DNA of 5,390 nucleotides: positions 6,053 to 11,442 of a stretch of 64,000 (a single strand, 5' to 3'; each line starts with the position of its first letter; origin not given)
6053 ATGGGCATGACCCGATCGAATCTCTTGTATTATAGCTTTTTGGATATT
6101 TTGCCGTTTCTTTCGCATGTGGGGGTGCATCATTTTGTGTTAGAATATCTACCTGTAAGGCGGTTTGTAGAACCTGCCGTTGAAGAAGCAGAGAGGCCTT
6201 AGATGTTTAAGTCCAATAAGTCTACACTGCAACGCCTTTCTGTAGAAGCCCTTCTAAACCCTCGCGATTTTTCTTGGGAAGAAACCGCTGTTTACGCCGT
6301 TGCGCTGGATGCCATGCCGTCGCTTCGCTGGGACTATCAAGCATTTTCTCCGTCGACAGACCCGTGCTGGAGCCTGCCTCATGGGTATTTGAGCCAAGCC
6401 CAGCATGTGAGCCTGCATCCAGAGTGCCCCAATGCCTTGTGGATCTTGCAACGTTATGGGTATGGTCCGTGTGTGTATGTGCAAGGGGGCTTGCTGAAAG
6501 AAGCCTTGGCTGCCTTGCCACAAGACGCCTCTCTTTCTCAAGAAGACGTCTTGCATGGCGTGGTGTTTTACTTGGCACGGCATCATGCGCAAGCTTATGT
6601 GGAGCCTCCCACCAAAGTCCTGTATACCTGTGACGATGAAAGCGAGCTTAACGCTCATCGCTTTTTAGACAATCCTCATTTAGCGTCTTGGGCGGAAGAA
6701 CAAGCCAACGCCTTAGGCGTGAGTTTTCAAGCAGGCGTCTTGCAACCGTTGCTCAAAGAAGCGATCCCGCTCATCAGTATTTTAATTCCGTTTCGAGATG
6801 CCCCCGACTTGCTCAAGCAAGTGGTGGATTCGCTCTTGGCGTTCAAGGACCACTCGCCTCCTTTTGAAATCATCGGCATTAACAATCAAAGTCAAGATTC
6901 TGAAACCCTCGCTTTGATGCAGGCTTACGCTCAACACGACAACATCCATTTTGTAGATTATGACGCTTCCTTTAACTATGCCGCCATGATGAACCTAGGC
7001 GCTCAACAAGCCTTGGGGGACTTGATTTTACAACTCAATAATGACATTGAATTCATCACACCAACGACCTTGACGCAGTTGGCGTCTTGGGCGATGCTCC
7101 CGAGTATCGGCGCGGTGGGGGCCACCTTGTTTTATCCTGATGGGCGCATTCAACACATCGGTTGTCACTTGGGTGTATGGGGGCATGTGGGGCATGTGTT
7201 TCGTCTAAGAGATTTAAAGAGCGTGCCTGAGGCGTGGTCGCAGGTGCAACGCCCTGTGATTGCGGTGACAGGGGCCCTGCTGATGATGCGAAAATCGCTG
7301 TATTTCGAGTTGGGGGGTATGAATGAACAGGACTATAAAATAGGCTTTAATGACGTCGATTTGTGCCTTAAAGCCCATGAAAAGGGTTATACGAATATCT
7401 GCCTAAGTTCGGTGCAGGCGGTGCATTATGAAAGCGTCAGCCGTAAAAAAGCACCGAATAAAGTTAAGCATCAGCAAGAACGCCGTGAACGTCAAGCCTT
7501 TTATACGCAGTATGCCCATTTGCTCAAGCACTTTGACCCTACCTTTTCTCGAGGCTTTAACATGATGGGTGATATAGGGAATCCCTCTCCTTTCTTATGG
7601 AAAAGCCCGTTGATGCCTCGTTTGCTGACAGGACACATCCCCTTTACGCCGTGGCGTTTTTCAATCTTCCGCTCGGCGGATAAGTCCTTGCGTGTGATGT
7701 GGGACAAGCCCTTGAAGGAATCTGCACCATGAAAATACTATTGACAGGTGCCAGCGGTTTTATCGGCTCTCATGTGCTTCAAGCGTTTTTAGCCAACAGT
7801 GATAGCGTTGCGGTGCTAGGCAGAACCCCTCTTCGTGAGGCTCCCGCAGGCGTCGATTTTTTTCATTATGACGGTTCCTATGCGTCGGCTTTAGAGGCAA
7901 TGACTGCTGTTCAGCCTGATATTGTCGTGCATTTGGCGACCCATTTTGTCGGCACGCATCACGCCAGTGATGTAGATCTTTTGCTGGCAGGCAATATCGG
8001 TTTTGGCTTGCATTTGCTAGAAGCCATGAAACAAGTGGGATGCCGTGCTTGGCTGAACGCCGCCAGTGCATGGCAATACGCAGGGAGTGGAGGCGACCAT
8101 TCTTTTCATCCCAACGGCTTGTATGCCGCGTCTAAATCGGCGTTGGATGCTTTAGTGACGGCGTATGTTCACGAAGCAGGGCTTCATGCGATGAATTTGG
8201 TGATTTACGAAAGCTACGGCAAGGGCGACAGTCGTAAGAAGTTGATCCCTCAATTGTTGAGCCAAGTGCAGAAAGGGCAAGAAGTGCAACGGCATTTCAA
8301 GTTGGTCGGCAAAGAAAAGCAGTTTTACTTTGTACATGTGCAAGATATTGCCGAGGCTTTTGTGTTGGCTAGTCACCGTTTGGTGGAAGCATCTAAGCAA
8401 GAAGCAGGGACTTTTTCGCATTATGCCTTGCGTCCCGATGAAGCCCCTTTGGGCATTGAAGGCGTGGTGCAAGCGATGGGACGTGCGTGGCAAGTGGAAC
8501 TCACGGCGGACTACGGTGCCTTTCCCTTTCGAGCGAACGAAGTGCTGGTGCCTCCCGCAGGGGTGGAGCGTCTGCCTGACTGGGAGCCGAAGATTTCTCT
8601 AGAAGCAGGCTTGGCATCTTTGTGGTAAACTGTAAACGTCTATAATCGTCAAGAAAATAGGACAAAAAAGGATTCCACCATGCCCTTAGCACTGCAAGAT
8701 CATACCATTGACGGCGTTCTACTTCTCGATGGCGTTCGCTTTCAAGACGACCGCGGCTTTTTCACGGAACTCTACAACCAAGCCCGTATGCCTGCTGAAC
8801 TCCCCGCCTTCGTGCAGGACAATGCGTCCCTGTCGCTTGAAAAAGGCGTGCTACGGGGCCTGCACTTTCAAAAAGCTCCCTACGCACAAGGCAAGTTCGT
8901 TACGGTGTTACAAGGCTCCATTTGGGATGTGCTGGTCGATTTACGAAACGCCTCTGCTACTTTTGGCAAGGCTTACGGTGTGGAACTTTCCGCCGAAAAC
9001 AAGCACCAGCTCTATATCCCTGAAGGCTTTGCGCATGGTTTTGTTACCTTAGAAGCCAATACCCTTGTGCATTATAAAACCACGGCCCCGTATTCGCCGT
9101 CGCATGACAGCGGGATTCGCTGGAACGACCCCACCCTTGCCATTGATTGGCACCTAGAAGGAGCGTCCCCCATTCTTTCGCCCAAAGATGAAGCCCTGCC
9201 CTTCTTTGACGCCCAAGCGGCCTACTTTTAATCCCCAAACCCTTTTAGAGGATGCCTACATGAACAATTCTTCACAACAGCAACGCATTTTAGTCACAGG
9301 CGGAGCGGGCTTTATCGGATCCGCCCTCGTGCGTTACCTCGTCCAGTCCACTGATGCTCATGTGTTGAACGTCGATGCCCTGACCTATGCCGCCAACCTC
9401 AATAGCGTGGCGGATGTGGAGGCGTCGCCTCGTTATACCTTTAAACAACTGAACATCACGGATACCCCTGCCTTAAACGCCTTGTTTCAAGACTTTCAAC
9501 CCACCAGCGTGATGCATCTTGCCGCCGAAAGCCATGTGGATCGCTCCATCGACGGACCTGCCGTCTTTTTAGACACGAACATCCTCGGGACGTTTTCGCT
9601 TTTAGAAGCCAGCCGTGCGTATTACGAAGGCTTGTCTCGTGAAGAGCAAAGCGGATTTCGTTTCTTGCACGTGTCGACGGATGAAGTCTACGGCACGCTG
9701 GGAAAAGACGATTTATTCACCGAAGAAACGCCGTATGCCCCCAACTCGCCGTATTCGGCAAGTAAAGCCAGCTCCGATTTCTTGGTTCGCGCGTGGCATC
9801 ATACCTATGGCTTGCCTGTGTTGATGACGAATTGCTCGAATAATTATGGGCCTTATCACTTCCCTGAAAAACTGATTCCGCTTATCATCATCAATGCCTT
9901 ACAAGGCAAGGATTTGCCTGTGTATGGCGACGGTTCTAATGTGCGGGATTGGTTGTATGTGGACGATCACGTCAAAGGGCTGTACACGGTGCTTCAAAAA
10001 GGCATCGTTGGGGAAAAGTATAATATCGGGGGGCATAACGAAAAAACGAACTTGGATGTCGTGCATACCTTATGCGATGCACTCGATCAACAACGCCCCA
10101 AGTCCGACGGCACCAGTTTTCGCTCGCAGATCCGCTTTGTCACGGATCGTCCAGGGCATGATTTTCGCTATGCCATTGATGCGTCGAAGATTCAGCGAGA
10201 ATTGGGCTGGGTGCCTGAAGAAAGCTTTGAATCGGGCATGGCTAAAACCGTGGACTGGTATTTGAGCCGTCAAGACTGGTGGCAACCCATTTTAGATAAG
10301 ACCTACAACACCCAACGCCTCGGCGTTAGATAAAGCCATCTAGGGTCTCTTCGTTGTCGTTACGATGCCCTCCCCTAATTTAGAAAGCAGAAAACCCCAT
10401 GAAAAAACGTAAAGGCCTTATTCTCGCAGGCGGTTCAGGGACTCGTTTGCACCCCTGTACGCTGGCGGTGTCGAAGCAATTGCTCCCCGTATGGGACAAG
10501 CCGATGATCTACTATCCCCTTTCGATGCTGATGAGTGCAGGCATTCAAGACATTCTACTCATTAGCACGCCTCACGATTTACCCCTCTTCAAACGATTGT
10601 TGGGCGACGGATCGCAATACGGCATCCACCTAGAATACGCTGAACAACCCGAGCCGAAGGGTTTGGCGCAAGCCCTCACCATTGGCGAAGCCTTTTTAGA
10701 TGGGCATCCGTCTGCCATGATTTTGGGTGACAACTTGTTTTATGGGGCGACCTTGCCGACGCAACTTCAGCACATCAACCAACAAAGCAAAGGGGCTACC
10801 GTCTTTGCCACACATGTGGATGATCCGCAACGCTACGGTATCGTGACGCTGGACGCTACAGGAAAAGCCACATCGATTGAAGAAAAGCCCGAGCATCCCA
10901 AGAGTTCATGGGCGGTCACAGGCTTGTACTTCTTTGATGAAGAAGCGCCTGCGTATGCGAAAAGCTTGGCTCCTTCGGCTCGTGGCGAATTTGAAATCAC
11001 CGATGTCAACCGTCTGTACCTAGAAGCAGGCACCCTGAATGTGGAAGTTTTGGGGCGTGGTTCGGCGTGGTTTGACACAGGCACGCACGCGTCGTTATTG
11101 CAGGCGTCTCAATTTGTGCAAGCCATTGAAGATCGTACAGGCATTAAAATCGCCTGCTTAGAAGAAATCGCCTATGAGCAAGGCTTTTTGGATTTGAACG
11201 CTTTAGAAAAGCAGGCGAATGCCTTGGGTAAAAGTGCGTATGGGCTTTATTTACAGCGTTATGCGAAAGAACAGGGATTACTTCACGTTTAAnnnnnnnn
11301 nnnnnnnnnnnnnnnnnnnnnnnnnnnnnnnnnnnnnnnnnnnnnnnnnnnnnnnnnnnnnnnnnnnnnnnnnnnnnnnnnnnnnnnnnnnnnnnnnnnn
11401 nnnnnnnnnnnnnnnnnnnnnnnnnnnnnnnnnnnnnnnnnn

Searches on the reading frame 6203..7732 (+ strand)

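Call 17: search_protein_families(library=pfam, proteins=[window:6203-7732:+], max_evalue=0.001)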
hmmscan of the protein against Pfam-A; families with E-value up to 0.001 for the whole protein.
window:6203-7732:+ (509 aa): 3 families
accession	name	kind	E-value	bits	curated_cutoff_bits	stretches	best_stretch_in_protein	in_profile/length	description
PF00535.33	Glycos_transf_2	-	6.1e-11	43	23.3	1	192-312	1-119/168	Glycosyl transferase family 2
PF13641.12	Glyco_tranf_2_3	-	7.3e-06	26.6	27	1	191-407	3-209/230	Glycosyltransferase like family 2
PF10111.15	Glyco_tranf_2_2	-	1e-05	25.6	27.3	1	193-391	2-199/276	Glycosyltransferase like family 2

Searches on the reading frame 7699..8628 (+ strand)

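Call 17: search_protein_families(library=pfam, proteins=[window:7699-8628:+], max_evalue=0.001)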
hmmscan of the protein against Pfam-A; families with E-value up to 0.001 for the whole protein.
window:7699-8628:+ (309 aa): 4 families
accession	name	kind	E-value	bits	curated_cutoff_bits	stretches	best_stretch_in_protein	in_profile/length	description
PF01370.27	Epimerase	-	8.6e-33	114.2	20.9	1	13-229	1-229/240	NAD dependent epimerase/dehydratase family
PF16363.11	GDP_Man_Dehyd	-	6.5e-17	62.4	27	1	14-304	1-328/332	GDP-mannose 4,6 dehydratase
PF04321.23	RmlD_sub_bind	-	2.2e-05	24.1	27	1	11-83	1-62/287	RmlD substrate binding domain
PF01073.25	3Beta_HSD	-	5.7e-05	22.7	22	0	173-236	182-240/280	3-beta hydroxysteroid dehydrogenase/isomerase family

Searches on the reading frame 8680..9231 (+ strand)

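Call 17: search_protein_families(library=pfam, proteins=[window:8680-9231:+], max_evalue=0.001)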
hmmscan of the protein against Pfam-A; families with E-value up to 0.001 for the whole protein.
window:8680-9231:+ (183 aa): 1 family
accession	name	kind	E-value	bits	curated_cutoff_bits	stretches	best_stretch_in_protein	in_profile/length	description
PF00908.23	dTDP_sugar_isom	-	1e-64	217.7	27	1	9-176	3-166/168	dTDP-4-dehydrorhamnose 3,5-epimerase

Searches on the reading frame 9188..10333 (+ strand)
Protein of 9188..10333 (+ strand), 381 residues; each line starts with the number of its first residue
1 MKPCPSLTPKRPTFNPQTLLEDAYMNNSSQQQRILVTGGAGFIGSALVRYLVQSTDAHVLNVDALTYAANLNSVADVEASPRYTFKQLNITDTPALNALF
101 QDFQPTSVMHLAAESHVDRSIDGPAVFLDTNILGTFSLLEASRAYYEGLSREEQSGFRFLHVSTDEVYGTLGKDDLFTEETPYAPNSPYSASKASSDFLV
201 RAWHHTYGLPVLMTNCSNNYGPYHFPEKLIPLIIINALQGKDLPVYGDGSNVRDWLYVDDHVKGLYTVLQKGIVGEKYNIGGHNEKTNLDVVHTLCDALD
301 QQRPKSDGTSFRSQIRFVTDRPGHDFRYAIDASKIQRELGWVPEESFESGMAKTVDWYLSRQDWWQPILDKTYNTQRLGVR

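Call 17: search_protein_families(library=pfam, proteins=[window:9188-10333:+], max_evalue=0.001)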
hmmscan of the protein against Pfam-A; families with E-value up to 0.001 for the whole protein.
window:9188-10333:+ (381 aa): 8 families
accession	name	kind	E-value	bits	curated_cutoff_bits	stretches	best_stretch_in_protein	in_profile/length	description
PF16363.11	GDP_Man_Dehyd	-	4.6e-92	309.4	27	1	35-353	1-331/332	GDP-mannose 4,6 dehydratase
PF01370.27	Epimerase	-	1.3e-68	231.4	20.9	1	34-281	1-240/240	NAD dependent epimerase/dehydratase family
PF04321.23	RmlD_sub_bind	-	2.4e-13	50.2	27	1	33-204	2-140/287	RmlD substrate binding domain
PF01073.25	3Beta_HSD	-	7.4e-12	45.3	22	1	35-260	1-220/280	3-beta hydroxysteroid dehydrogenase/isomerase family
PF02719.21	Polysacc_synt_2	-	4.5e-10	39.6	20.2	1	34-144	1-117/293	Polysaccharide biosynthesis protein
PF07993.18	NAD_binding_4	-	6.6e-08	32.5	20.1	1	107-217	91-205/258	Male sterility protein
PF00106.31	adh_short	-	0.00026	21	26.6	0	33-102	2-70/195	short chain dehydrogenase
PF03435.24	Sacchrp_dh_NADP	-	0.00055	20.7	25.1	1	39-113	5-77/129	Saccharopine dehydrogenase NADP binding domain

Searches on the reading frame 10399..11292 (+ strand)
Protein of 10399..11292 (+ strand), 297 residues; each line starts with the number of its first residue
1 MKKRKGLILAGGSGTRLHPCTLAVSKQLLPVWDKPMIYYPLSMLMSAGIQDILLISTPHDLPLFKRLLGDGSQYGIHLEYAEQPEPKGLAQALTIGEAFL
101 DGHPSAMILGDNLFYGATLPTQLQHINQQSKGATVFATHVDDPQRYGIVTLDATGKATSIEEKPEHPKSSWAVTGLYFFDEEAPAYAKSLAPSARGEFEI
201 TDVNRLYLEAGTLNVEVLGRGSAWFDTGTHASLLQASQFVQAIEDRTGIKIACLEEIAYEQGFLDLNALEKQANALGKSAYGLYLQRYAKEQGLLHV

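Call 17: search_protein_families(library=pfam, proteins=[window:10399-11292:+], max_evalue=0.001)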
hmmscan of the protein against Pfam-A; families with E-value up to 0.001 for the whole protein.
window:10399-11292:+ (297 aa): 2 families
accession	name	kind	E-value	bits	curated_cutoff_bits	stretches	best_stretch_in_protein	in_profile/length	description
PF00483.29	NTP_transferase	-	2.4e-70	237.3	21.2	1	5-241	1-243/245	Nucleotidyl transferase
PF12804.13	NTP_transf_3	-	7.6e-08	33.1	27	1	6-143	1-127/160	MobA-like NTP transferase domain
